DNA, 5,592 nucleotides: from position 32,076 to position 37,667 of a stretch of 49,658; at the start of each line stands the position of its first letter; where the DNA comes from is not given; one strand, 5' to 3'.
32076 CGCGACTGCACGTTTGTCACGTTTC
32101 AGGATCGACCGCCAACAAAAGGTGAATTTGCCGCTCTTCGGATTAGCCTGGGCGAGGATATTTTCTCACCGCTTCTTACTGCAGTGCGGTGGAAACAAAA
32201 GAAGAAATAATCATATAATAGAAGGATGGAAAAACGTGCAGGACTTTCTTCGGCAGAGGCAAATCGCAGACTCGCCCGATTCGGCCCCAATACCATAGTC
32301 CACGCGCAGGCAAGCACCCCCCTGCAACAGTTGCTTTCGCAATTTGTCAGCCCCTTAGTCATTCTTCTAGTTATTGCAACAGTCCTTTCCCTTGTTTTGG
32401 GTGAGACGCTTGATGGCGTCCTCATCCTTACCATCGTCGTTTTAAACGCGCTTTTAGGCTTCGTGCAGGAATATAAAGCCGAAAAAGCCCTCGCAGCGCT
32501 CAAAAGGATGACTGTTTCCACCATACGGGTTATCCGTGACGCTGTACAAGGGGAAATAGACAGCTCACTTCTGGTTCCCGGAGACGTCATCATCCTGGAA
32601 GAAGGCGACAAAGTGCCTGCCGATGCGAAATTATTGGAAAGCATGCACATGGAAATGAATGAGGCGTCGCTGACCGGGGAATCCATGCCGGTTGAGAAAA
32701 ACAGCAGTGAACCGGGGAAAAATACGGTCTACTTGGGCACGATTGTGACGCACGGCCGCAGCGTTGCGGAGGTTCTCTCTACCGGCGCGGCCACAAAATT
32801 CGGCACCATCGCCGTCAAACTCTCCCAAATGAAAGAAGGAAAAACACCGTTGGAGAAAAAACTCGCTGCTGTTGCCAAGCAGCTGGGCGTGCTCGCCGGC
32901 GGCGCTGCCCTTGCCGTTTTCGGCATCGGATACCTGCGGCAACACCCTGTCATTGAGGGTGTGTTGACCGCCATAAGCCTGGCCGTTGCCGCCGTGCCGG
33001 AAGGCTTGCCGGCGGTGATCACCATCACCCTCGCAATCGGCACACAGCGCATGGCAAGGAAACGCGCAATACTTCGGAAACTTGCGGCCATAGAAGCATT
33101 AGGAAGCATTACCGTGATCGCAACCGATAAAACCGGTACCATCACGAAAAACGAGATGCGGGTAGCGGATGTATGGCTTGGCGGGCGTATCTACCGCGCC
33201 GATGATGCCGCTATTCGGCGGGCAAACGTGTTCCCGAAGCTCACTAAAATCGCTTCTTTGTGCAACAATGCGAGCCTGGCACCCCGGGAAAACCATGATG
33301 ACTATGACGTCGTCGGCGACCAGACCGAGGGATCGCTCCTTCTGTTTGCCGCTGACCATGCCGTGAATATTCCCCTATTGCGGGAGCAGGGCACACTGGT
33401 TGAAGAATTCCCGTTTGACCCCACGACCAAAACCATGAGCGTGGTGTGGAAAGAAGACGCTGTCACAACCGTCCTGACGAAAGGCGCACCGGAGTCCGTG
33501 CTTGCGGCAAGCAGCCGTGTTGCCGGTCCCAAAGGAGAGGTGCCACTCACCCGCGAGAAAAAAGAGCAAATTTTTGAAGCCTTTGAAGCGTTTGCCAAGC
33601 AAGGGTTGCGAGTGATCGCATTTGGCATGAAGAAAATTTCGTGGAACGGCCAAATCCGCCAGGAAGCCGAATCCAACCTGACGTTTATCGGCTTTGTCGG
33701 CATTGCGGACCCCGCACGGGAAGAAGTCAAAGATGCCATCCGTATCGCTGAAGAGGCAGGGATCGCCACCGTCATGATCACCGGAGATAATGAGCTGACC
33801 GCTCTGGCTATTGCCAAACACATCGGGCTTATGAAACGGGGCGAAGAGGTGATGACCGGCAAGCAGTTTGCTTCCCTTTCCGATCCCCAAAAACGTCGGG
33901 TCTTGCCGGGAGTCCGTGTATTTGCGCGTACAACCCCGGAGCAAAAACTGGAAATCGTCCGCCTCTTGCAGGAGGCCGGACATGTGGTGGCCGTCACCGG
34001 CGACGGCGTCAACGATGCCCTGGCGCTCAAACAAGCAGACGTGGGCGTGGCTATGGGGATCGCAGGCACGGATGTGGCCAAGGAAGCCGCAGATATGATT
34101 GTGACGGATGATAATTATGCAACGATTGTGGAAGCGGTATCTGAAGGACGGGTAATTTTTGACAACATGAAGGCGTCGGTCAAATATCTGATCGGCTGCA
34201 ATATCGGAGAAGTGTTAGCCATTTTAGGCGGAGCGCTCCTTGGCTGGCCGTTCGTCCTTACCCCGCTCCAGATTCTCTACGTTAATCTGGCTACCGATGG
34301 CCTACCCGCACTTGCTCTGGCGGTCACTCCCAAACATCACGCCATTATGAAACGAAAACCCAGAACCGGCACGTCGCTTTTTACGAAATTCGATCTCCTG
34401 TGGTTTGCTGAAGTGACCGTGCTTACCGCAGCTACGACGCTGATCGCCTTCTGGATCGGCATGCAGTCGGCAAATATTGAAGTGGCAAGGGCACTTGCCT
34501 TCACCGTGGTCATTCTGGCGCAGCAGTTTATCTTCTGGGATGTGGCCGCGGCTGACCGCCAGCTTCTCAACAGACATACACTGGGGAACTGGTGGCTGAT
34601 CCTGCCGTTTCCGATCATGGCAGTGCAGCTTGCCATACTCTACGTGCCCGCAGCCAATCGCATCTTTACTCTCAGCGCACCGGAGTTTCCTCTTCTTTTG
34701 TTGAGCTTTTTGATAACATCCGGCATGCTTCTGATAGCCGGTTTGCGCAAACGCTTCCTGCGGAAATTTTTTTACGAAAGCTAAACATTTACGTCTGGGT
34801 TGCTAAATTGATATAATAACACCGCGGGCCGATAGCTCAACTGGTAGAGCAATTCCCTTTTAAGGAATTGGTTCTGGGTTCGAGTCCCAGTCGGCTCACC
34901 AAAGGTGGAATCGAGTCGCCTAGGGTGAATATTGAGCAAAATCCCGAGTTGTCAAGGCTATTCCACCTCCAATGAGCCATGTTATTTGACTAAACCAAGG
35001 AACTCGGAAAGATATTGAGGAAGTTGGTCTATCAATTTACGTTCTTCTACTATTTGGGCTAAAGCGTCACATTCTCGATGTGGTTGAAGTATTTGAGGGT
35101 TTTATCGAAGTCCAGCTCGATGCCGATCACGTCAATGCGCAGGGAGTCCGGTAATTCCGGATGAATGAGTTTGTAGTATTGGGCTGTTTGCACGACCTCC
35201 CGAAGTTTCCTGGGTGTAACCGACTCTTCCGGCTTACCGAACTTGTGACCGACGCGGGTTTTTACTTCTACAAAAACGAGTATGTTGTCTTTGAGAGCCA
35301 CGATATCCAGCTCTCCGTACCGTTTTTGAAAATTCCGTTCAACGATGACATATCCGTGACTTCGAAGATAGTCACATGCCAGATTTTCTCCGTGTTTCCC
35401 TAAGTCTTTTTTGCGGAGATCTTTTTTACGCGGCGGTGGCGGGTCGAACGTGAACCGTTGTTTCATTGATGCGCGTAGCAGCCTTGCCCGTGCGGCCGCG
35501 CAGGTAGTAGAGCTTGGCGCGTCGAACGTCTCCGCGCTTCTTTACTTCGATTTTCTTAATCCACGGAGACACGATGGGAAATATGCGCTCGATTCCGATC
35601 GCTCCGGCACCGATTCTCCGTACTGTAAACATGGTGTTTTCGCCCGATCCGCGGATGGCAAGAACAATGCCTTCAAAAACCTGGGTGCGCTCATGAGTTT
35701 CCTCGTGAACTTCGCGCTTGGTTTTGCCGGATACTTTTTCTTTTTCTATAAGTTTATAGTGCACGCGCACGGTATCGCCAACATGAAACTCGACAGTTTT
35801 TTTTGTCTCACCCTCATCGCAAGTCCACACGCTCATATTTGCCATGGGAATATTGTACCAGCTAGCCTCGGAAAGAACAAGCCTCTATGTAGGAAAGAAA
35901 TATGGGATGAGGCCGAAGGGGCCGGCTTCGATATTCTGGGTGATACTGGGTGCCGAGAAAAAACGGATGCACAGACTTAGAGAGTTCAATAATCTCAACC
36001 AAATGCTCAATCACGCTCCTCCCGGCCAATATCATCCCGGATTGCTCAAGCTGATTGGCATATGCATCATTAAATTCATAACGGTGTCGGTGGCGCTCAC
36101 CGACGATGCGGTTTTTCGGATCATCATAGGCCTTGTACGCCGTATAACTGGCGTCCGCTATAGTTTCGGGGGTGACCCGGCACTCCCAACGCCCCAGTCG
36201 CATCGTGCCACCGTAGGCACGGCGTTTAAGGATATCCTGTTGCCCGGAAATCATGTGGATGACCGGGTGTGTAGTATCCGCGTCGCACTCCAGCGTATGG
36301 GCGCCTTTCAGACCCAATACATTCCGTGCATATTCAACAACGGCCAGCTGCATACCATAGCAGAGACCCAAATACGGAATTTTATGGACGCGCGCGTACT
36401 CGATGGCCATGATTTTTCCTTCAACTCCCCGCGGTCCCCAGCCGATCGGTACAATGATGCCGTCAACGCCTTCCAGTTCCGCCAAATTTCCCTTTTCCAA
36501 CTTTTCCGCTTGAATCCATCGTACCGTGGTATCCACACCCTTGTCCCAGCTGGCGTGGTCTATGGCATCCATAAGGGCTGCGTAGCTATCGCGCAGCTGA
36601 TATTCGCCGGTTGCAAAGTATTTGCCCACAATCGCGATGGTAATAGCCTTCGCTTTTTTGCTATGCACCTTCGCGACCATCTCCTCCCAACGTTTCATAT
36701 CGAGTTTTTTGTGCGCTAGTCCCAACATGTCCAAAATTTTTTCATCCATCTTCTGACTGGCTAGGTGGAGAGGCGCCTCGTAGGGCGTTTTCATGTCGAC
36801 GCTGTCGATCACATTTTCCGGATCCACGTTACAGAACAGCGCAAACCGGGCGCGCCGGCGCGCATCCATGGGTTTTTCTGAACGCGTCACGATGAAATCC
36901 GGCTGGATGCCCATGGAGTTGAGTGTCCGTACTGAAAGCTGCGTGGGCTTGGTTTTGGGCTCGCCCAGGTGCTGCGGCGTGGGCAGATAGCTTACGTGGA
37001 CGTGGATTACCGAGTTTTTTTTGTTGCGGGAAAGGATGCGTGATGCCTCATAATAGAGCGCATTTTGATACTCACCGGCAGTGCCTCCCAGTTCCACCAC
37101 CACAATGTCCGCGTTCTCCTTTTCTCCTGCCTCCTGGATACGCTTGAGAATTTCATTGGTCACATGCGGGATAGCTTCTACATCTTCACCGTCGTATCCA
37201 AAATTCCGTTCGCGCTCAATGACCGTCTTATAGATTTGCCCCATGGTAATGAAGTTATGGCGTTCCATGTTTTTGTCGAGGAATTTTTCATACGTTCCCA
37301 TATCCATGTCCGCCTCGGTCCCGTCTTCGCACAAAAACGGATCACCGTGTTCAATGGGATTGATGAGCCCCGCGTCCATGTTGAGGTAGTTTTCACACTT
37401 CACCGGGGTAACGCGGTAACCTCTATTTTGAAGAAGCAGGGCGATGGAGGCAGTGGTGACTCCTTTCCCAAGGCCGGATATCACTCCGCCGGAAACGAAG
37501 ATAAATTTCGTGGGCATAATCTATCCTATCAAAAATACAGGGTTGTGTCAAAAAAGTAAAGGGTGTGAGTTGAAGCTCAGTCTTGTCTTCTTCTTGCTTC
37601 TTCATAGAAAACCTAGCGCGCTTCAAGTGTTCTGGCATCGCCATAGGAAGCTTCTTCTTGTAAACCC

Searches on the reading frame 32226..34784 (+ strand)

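Call 35: search_protein_families(library=pfam, proteins=[window:32226-34784:+], max_evalue=0.00001)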
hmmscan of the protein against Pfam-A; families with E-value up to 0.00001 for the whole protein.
window:32226-34784:+ (852 aa): 5 families
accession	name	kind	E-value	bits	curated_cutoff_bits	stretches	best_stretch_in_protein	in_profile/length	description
PF00122.25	E1-E2_ATPase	-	1.8e-49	168.1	28.1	1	95-279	2-181/181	E1-E2 ATPase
PF00689.26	Cation_ATPase_C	-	7.3e-31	107.7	27.3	1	675-844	1-175/175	Cation transporting ATPase, C-terminus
PF00702.32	Hydrolase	-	9.5e-19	69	26.4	1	295-605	1-191/191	haloacid dehalogenase-like hydrolase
PF13246.12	Cation_ATPase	-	1.1e-18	67.5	21.7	1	345-431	2-90/91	Cation transport ATPase (P-type)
PF00690.31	Cation_ATPase_N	-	2.3e-13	50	20.4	1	5-55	19-69/69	Cation transporter/ATPase, N-terminus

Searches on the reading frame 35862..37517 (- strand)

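Call 35: search_protein_families(library=pfam, proteins=[window:35862-37517:-], max_evalue=0.00001)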
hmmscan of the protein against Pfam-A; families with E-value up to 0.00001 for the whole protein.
window:35862-37517:- (551 aa): 3 families
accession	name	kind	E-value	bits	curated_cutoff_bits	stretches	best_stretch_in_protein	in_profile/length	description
PF06418.20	CTP_synth_N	-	3.8e-95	318.7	26.1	1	4-267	1-265/265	CTP synthase N-terminus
PF00117.34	GATase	-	9.8e-28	97.5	22.8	1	308-545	2-189/190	Glutamine amidotransferase class-I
PF01656.29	CbiA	-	2.4e-07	31.2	25.4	1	14-297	8-78/125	CobQ/CobB/MinD/ParA nucleotide binding domain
